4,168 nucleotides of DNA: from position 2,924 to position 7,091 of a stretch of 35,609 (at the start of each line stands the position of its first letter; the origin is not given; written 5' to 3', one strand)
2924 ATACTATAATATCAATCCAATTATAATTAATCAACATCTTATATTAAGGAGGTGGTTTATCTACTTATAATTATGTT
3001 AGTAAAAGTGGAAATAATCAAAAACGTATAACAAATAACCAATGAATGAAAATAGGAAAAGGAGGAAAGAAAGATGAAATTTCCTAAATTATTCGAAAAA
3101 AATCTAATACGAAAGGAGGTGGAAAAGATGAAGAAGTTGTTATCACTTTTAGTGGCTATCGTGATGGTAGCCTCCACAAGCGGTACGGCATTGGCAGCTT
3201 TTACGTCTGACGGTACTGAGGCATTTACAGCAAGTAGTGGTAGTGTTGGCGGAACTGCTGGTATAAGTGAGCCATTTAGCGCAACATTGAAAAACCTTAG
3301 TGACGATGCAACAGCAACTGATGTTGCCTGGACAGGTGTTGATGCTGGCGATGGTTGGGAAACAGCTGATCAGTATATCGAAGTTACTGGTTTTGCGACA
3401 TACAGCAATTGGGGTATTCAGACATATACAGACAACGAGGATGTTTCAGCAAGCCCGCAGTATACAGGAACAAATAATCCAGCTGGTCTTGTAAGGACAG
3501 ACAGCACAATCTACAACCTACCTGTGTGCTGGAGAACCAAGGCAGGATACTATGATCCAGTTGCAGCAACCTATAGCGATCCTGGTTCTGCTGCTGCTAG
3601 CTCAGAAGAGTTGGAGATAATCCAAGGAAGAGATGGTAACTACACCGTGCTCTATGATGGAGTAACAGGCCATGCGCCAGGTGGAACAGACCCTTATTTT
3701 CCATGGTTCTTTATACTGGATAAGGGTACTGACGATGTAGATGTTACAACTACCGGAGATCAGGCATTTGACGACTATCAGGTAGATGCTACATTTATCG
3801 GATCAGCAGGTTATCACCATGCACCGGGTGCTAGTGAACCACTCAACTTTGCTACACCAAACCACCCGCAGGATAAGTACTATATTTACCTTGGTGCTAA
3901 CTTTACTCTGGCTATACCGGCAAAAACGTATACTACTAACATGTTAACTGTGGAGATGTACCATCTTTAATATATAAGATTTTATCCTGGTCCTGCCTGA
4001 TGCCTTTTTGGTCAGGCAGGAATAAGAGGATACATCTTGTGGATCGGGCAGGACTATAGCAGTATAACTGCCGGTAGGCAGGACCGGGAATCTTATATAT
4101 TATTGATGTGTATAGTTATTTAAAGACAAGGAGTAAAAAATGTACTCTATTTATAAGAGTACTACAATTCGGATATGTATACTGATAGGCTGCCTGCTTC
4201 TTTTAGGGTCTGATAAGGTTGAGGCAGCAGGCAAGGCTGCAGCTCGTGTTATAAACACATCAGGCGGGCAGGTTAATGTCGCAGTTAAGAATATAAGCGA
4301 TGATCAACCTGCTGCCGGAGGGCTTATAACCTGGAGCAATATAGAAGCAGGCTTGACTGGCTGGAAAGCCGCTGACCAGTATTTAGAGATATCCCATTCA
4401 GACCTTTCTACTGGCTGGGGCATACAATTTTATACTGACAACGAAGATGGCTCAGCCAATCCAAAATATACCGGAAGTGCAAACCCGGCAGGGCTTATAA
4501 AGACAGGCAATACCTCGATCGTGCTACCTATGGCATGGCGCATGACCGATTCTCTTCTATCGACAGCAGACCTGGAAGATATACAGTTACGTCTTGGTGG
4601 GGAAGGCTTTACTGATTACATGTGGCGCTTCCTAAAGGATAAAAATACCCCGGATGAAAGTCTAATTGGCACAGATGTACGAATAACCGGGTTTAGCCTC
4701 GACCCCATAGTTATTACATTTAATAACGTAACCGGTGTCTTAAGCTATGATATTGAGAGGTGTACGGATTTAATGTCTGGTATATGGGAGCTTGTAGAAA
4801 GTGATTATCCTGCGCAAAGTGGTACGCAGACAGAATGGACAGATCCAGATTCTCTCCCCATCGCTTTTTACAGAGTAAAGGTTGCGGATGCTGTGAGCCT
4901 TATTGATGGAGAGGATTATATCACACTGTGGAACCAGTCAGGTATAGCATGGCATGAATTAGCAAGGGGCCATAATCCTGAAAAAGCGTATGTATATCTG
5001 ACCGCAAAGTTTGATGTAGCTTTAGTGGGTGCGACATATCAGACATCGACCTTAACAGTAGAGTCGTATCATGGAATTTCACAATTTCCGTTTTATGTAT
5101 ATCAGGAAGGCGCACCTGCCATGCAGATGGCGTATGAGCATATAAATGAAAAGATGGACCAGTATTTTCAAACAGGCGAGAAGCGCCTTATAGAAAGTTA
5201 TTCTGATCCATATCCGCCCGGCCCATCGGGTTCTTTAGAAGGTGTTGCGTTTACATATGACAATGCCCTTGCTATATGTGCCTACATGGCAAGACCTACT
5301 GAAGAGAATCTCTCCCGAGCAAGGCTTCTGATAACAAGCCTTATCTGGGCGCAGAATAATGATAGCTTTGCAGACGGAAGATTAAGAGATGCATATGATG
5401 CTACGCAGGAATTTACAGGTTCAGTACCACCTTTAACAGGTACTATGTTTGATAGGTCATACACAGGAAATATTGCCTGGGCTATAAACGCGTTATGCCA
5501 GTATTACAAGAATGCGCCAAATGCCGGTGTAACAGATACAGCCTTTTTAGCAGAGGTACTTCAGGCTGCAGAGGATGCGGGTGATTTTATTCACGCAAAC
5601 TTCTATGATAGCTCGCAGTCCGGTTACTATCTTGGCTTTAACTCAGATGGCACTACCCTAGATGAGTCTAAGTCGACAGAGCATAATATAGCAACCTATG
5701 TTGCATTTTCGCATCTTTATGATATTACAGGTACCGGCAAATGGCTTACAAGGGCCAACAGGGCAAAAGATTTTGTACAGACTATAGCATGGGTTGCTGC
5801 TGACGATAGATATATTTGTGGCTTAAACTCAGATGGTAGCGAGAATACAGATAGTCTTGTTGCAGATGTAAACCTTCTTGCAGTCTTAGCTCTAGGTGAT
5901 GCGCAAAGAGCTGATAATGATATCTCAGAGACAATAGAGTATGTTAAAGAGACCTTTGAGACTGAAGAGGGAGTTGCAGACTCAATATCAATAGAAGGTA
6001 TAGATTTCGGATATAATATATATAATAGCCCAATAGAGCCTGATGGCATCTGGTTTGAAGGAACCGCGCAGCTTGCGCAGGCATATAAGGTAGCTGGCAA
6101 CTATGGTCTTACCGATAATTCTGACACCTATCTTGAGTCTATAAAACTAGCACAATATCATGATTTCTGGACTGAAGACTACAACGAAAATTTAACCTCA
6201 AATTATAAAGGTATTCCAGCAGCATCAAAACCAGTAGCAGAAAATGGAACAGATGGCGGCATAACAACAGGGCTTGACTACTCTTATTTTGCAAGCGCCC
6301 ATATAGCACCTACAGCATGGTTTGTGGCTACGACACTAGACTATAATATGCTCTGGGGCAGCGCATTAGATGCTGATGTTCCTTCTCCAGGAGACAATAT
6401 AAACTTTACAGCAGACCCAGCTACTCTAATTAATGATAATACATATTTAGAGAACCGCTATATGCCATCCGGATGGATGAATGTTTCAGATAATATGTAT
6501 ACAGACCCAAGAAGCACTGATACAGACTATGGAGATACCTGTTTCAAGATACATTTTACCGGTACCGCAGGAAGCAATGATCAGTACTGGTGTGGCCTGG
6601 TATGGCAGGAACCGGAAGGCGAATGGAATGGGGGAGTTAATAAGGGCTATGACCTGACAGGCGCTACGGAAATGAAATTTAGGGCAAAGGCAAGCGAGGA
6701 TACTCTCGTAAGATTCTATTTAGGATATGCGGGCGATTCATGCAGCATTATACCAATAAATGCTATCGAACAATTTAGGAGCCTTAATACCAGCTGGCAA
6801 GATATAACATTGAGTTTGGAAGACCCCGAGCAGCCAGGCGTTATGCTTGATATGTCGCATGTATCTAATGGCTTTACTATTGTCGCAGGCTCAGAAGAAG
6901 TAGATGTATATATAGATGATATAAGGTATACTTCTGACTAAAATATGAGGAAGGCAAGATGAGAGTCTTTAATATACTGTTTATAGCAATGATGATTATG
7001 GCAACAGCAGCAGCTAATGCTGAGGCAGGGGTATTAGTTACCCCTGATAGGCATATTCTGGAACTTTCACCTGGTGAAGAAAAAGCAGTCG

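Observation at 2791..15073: Six-gene envelope locus that does not map onto any described pilus or secretion system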

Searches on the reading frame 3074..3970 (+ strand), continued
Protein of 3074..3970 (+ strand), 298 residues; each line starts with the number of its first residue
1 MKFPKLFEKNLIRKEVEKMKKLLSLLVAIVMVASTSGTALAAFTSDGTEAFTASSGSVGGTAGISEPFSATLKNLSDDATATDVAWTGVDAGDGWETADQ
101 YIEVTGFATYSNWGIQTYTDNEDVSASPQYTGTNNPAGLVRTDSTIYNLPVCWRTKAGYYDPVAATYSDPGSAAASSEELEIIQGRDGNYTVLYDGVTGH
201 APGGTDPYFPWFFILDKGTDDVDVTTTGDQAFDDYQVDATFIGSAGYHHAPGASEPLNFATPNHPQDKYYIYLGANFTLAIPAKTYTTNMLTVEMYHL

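Call 119: list_cluster_members(proteins=[L115:9651-10637:+, L124:8904-9887:+, L127:4094-5044:+, L128:13571-14449:+, L146:13299-14279:+, L148:10581-11399:+, L151:10557-11366:+, L152:11609-12415:+, L148:14527-15582:+, L151:14566-15636:+])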
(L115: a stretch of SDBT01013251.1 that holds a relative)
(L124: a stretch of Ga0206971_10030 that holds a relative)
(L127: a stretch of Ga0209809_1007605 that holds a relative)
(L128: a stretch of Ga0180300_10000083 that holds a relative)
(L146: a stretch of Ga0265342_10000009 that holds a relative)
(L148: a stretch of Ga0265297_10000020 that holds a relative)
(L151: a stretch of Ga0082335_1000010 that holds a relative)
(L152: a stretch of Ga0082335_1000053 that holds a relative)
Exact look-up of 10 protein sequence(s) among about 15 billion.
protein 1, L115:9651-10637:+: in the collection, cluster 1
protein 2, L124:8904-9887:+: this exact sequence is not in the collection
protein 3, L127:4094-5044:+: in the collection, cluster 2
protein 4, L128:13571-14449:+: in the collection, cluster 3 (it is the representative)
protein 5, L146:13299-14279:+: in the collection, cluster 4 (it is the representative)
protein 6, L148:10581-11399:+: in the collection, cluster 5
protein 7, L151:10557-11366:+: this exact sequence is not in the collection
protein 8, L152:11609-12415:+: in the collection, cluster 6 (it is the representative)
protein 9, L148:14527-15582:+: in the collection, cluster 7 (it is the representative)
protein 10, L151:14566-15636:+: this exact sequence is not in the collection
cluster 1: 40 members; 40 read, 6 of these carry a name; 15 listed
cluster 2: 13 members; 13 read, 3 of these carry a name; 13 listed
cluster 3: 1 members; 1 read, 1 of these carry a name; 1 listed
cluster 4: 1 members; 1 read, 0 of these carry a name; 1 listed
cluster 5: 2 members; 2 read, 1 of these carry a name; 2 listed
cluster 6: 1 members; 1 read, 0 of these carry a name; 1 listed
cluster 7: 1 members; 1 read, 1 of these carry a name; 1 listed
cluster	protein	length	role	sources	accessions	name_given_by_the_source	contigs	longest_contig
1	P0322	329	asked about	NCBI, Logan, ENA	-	-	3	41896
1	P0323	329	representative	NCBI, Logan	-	-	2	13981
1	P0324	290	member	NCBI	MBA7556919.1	hypothetical protein ES705_49645 [subsurface metagenome]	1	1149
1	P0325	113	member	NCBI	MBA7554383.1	hypothetical protein ES705_46999 [subsurface metagenome]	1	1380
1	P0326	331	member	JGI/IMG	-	hypothetical protein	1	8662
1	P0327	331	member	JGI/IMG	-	hypothetical protein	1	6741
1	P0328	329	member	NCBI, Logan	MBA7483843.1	hypothetical protein ES707_19360 [subsurface metagenome]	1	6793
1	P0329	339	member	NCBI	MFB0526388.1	MAG: UPF0164 family protein [bacterium]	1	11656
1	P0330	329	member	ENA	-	-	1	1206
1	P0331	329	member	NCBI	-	-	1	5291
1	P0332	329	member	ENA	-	-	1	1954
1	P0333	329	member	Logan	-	-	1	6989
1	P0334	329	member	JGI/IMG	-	-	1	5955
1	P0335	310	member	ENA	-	-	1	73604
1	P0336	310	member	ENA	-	-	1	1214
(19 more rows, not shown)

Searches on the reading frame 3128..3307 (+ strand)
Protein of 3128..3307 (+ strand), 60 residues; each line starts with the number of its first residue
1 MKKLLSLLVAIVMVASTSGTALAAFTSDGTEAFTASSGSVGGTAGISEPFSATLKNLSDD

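Call 68: search_protein_families(library=ncbifam, proteins=[window:3128-3307:+], max_evalue=10)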
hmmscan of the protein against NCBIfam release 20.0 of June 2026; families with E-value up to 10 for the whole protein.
seq(60 aa): 4 families
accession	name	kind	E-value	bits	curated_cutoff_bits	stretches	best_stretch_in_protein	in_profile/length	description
NF038029.1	LP_plasma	domain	0.00089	19.7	24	1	1-21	1-21/24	lipoprotein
NF040942.2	hypo_ExtJ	equivalog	0.0033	17.8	52.5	1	1-27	1-26/77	selenite/tellurite reduction operon protein ExtJ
NF033636.1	acid_shock_Asr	equivalog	0.067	14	50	1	1-36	1-34/119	acid resistance repetitive basic protein Asr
TIGR04547.1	Mollicu_LP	subfamily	0.21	9.9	65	1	1-24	1-24/807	MOLPALP family lipoprotein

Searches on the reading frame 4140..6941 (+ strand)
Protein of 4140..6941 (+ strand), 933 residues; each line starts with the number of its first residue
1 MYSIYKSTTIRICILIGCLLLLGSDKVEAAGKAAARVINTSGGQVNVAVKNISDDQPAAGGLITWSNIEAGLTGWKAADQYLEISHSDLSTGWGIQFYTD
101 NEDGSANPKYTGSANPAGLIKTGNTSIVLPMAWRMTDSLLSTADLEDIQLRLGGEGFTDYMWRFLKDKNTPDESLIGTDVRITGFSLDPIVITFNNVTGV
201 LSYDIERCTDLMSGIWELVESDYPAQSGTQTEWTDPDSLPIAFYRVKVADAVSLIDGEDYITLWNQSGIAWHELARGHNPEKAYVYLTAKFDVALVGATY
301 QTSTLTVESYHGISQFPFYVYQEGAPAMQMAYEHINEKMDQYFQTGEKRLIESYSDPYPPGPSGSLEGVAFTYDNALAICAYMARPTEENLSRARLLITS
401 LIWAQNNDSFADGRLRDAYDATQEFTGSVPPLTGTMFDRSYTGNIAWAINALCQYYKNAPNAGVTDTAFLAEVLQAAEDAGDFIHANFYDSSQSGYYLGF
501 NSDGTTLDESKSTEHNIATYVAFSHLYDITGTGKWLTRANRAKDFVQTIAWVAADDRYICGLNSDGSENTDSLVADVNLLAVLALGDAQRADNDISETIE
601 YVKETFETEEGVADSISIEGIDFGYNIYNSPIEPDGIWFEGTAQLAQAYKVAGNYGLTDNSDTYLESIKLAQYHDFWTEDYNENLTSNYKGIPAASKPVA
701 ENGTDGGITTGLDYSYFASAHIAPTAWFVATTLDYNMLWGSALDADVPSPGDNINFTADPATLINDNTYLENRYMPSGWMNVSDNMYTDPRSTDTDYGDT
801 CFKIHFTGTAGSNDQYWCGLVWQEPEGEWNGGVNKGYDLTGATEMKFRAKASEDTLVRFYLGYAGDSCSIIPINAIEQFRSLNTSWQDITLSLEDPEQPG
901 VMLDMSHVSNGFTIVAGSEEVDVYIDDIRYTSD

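Call 4: search_protein_families(library=pfam, proteins=[window:4140-6941:+], max_evalue=0.1)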
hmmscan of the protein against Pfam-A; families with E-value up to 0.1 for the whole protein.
window:4140-6941:+ (933 aa): 1 family
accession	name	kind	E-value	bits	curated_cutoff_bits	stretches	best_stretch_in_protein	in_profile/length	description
PF01302.31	CAP_GLY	-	0.011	16.1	26.5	1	804-834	15-45/65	CAP-Gly domain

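Call 5: search_protein_families(library=ncbifam, proteins=[window:4140-6941:+], max_evalue=0.1)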
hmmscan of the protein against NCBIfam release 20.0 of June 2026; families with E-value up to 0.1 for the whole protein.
window:4140-6941:+ (933 aa): 2 families
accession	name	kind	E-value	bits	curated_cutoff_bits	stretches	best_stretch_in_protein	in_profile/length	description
NF052547.1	AcylGsamEpipAGE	equivalog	0.0075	15.3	600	1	483-607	19-142/384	n-acyl-d-glucosamine 2-epimerase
NF051846.1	ManIsomPseudo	equivalog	0.017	14.1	600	1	409-544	56-198/401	D-mannose isomerase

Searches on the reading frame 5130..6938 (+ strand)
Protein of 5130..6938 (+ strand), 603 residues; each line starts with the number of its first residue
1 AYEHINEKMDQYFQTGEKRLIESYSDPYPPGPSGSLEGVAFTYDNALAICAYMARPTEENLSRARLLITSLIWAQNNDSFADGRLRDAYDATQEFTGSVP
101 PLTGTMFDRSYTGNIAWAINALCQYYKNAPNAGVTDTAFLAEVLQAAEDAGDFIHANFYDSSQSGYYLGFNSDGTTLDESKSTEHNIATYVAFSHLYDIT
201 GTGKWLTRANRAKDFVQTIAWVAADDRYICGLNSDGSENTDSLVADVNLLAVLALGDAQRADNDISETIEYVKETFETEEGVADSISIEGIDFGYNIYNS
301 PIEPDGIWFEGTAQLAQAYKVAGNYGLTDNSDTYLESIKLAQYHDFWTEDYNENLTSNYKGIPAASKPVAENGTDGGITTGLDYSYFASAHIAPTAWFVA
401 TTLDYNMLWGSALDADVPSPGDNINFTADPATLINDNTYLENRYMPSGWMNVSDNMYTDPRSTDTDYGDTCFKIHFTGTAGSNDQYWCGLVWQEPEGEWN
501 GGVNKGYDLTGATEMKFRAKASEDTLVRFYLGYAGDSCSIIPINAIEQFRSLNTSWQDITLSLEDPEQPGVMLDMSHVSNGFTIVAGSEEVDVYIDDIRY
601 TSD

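Call 55: search_solved_structures(query=A6, max_evalue=10, show_alignments=0)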
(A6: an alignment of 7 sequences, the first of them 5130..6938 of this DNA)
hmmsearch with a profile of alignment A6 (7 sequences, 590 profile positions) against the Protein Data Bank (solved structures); distinct sequences matched with E-value up to 10: 4.
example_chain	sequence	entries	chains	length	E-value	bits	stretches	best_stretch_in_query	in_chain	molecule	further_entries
4g84_A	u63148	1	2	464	1.9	10.2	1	43-106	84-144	Histidine--tRNA ligase, cytoplasmic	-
5w6m_A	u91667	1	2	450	2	10.1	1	43-106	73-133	Histidine--tRNA ligase, cytoplasmic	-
4phc_A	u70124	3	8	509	2.2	10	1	43-106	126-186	Histidine--tRNA ligase, cytoplasmic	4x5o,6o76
4g85_A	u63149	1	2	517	2.2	10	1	43-106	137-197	Histidine-tRNA ligase, cytoplasmic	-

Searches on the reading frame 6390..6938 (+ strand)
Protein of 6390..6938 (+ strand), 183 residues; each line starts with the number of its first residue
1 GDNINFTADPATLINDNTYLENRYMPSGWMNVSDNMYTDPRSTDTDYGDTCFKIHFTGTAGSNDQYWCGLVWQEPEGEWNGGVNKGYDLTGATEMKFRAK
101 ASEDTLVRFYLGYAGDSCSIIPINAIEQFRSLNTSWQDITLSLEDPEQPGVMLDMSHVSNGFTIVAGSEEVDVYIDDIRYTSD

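Call 59: search_protein_families(library=pfam, proteins=[window:6390-6938:+], max_evalue=0.1)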
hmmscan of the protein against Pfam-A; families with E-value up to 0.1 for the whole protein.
window:6390-6938:+ (183 aa): 1 family
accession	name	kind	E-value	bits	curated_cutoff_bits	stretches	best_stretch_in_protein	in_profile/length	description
PF01302.31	CAP_GLY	-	0.002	18.5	26.5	1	54-84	15-45/65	CAP-Gly domain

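Call 102: search_solved_structures(query=A10, max_evalue=1)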
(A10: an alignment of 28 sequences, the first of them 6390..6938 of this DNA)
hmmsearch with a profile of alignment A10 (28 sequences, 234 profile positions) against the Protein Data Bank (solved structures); distinct sequences matched with E-value up to 1: 2.
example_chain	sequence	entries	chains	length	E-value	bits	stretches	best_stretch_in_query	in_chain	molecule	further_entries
2c24_A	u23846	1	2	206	0.28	13.8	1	148-211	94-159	ENDOGLUCANASE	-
1wmx_A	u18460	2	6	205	0.28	13.8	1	148-211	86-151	COG3291: FOG: PKD repeat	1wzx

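Call 103: search_protein_families(library=pfam, alignment_id=A10, max_evalue=0.01)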
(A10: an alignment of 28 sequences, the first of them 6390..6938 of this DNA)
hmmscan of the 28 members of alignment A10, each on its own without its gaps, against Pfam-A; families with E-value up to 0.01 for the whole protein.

A. member 1, window:6390-6938:+ (183 aa): 1 family
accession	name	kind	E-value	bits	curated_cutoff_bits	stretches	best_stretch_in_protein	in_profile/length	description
PF01302.31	CAP_GLY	-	0.002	18.5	26.5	1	54-84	15-45/65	CAP-Gly domain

B. families by the number of members that match (of 28 scanned): 3 families
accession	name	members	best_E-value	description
PF01302.31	CAP_GLY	1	0.002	CAP-Gly domain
PF14112.11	DUF4284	1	0.0048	Immunity protein 22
PF02018.23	CBM_4_9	1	0.0071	Carbohydrate binding domain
